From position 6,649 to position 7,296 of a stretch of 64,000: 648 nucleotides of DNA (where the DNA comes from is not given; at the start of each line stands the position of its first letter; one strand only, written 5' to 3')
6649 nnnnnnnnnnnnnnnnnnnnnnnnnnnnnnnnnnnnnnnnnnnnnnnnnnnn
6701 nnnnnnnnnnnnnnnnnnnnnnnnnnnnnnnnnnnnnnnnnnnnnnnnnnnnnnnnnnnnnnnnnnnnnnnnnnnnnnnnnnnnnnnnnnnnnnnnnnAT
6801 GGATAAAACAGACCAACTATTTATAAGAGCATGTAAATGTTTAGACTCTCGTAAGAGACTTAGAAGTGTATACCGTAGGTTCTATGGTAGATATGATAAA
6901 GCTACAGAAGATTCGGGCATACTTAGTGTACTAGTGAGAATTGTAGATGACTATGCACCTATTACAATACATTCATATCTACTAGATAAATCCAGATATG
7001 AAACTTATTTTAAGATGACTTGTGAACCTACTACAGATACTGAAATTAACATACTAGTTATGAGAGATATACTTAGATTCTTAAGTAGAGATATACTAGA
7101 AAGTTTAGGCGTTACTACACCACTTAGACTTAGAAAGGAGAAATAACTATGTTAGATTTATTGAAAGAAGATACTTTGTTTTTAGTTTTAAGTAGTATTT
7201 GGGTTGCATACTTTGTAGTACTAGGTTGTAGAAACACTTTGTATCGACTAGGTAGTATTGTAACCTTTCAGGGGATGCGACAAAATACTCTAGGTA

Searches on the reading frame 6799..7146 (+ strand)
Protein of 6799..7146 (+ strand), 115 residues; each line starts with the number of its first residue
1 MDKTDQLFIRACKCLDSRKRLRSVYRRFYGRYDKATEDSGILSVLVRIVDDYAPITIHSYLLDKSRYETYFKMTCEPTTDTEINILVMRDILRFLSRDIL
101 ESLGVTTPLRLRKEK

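Call 32: find_encoding_contigs(protein=window:6799-7146:+, flank=10000, max_places=10)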
Protein window:6799-7146:+ (115 aa): 1 contig read that carries it; 1 place shown.
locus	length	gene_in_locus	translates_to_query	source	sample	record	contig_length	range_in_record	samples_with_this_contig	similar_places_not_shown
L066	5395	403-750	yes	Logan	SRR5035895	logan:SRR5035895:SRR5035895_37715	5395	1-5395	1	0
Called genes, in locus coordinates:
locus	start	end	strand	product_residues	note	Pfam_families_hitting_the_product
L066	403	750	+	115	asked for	-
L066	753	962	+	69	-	-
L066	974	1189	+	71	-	-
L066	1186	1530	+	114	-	-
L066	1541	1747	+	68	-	-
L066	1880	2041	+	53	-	-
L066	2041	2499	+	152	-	-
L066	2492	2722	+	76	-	-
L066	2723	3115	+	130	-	-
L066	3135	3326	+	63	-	-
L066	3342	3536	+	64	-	-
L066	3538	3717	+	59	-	-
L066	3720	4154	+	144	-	-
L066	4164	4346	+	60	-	-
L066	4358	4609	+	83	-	-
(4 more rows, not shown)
